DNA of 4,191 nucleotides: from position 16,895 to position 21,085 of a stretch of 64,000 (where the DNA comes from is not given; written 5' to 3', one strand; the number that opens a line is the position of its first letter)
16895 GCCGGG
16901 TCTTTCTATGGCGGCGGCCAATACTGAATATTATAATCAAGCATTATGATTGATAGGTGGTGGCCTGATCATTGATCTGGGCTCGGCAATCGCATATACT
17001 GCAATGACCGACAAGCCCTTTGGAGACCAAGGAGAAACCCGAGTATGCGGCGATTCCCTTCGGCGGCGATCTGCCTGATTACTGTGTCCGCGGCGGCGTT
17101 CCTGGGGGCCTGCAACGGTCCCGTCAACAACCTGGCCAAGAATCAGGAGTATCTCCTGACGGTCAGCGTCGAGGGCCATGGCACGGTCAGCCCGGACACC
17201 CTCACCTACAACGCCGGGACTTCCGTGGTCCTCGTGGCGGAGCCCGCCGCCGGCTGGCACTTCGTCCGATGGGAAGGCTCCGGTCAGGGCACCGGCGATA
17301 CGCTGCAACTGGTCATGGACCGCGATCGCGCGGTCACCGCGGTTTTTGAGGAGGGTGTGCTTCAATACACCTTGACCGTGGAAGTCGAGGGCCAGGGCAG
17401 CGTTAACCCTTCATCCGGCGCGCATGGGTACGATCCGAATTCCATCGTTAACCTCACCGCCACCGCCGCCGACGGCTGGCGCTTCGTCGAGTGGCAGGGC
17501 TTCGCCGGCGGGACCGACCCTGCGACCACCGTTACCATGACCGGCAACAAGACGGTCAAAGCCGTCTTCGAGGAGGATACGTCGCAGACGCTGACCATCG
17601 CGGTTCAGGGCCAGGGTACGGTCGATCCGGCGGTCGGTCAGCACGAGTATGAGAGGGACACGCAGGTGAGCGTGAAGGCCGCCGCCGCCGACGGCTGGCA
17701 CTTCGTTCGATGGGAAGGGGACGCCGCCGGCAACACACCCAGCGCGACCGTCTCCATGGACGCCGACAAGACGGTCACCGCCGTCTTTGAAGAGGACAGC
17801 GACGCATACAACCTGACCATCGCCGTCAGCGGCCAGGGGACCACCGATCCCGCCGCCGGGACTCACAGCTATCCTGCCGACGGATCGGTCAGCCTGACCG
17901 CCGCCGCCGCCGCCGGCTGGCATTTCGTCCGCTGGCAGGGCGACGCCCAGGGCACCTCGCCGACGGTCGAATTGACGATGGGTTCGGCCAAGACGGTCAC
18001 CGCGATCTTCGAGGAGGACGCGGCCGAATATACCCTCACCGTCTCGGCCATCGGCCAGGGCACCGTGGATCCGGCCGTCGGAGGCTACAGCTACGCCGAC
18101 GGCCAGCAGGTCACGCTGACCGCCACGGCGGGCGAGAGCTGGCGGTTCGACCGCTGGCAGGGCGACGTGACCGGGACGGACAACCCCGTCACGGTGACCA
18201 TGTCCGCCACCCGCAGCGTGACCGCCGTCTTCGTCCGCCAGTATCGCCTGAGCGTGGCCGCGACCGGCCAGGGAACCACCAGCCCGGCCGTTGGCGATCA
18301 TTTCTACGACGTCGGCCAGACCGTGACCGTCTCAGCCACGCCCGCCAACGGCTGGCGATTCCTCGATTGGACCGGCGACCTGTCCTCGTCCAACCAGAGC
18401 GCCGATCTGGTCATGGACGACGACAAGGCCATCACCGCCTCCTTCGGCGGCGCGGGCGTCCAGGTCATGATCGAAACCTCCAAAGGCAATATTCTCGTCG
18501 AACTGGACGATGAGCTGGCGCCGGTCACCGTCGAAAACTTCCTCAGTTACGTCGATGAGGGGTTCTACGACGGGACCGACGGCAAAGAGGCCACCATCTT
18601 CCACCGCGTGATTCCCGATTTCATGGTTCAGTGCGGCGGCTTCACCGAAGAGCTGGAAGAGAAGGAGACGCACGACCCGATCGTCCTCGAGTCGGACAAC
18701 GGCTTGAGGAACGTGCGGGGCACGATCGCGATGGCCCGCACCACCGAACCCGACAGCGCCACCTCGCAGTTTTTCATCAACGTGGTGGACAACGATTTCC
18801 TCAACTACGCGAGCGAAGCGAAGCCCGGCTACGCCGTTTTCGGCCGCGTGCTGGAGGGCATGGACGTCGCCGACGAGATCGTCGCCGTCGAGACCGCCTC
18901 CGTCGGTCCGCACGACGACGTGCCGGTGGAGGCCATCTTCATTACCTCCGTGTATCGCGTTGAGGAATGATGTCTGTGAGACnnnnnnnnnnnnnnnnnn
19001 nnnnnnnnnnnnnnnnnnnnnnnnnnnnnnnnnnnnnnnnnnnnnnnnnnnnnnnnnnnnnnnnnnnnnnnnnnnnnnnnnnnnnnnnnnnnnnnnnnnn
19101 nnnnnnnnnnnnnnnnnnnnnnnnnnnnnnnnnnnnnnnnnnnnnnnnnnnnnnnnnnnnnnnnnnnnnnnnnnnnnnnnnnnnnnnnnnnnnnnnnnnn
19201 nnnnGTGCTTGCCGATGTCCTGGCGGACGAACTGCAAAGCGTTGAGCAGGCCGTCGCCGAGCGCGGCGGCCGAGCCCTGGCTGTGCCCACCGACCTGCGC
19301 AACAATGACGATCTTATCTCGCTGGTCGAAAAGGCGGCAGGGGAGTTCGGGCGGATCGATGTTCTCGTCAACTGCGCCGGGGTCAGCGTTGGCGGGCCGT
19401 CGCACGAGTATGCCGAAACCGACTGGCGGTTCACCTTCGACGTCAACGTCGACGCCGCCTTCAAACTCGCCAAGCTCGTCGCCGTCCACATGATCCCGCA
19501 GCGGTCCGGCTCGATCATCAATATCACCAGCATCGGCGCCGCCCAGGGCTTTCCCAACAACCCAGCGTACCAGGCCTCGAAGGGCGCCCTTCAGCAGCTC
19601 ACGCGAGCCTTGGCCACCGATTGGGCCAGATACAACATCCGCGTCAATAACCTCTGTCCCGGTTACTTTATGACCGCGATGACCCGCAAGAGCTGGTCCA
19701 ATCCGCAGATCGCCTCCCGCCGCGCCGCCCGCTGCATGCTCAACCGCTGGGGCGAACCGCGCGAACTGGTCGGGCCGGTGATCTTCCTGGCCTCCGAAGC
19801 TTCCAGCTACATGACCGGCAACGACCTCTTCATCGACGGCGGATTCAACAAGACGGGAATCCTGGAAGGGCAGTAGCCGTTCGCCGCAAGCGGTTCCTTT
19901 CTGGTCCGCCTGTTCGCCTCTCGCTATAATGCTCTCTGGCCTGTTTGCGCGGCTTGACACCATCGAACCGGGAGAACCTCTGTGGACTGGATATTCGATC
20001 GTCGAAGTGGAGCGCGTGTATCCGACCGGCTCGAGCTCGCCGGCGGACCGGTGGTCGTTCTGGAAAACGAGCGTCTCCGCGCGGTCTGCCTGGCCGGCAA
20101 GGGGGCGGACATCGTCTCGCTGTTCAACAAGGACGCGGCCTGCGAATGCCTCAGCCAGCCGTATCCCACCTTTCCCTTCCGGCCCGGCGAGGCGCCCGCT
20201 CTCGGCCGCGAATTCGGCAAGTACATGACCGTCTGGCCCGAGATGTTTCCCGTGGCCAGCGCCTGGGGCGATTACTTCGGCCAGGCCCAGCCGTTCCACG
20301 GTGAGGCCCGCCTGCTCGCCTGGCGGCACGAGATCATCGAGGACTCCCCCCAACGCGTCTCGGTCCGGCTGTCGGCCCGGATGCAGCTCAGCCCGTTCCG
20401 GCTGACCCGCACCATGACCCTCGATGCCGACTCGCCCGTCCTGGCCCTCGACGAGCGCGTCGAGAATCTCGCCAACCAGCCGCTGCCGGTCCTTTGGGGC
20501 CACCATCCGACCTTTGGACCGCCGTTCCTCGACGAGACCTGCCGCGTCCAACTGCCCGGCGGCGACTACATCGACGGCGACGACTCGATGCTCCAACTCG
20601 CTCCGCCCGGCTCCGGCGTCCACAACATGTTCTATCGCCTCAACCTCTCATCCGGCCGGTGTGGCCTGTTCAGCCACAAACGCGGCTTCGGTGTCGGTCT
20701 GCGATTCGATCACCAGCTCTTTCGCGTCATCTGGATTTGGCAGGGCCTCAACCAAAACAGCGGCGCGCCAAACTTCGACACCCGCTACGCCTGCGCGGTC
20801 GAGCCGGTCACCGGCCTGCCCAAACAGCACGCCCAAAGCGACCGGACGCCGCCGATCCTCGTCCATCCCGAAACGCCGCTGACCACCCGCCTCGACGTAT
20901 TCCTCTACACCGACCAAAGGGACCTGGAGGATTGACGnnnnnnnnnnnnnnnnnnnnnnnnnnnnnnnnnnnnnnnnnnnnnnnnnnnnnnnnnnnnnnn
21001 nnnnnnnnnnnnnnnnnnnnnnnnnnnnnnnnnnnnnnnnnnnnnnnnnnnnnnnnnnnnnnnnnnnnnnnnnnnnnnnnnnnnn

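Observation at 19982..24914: Four-gene candidate glycan-assembly operon: mutarotase-like, DUF4416-like, WecA-like GT4, Wzy_C ligase with TPR tail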

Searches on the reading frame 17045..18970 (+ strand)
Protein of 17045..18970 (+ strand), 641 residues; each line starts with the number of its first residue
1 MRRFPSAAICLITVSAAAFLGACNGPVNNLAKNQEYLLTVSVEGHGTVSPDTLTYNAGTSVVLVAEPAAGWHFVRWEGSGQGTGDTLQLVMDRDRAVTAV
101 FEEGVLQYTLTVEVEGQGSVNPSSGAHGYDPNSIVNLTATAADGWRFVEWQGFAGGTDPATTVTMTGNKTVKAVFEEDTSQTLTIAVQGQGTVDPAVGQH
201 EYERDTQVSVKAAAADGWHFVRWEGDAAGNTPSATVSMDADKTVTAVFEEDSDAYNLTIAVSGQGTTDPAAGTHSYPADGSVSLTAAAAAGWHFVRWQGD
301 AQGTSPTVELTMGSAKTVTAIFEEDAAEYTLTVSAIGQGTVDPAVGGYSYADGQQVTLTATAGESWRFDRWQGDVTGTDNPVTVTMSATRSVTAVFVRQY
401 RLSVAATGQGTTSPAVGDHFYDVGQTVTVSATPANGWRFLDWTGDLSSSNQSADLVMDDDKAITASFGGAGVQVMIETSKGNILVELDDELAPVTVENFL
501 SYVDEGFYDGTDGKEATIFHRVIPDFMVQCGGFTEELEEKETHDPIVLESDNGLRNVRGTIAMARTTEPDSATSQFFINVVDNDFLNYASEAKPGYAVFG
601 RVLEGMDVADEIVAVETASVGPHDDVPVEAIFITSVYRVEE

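Call 35: search_protein_families(library=pfam, proteins=[window:17045-18970:+], max_evalue=1)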
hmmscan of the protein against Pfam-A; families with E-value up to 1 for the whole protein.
window:17045-18970:+ (641 aa): 6 families
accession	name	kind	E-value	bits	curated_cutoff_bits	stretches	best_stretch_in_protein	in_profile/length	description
PF18998.6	Flg_new_2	-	7.8e-78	256.9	23.6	6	329-398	1-71/73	Divergent InlB B-repeat domain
PF00160.26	Pro_isomerase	-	7.9e-41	140.4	21.7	1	474-636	2-157/159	Cyclophilin type peptidyl-prolyl cis-trans isomerase/CLD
PF13783.11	DUF4177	-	7e-05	23.4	25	0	137-149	30-42/65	Domain of unknown function (DUF4177)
PF23926.2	LtfC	-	0.00023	22.1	27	1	270-340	22-87/100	LtfC-like, beta-sandwich domain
PF22579.2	Cbm74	-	0.02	15.1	27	0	139-154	21-36/64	Carbohydrate binding module-like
PF12005.13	DUF3499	-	0.12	13.5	25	0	409-455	28-75/119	Protein of unknown function (DUF3499)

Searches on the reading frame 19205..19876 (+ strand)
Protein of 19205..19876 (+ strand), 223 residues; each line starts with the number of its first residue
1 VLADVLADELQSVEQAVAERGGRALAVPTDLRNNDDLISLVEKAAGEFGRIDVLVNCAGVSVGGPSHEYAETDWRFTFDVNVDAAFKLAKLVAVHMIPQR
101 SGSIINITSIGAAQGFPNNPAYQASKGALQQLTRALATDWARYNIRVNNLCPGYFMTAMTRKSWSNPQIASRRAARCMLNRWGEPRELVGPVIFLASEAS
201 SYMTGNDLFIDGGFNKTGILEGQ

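Call 35: search_protein_families(library=pfam, proteins=[window:19205-19876:+], max_evalue=1)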
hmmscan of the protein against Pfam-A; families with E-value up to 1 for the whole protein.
window:19205-19876:+ (223 aa): 4 families
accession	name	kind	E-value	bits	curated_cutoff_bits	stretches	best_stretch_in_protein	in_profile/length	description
PF13561.12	adh_short_C2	-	2e-55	188.4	27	1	4-215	27-236/236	Enoyl-(Acyl carrier protein) reductase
PF00106.31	adh_short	-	2.6e-46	158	26.6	1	4-166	31-193/195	short chain dehydrogenase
PF08659.16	KR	-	1.7e-05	25.3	22.6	1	12-135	43-162/180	KR domain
PF23441.1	SDR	-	0.079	12.8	27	1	51-163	91-202/258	SDR-like rossmann domain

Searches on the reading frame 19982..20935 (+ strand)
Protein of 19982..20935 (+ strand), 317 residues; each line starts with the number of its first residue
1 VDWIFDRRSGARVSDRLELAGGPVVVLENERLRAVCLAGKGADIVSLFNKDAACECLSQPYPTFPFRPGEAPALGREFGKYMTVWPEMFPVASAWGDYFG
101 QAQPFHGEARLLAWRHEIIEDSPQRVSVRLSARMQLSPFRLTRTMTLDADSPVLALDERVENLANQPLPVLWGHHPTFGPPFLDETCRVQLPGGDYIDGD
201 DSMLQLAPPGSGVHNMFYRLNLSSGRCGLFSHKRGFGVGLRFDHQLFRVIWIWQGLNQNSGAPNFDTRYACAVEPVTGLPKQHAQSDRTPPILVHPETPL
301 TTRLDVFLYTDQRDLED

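Call 3: search_protein_families(library=pfam, proteins=[window:19982-20935:+], max_evalue=0.01)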
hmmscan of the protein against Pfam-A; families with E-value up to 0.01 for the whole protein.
window:19982-20935:+ (317 aa): 2 families
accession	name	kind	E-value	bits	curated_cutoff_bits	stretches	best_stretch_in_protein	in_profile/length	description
PF14486.12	DUF4432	-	6.5e-13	48.6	32.5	1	131-287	122-282/304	Domain of unknown function (DUF4432)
PF01263.26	Aldose_epim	-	5e-05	23.3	27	1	99-201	79-184/299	Aldose 1-epimerase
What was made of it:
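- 19982..20935 (+): G1: DUF4432 / galactose-mutarotase-like protein (317 aa, GTG start); lineage-specific addition to the block. Pfam DUF4432 6.5e-13; Aldose_epim 5e-05, below cut-off (call 3).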

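Call 4: search_protein_families(library=ncbifam, proteins=[window:19982-20935:+], max_evalue=0.01)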
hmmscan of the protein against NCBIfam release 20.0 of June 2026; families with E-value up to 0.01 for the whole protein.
window:19982-20935:+ (317 aa): 0 families
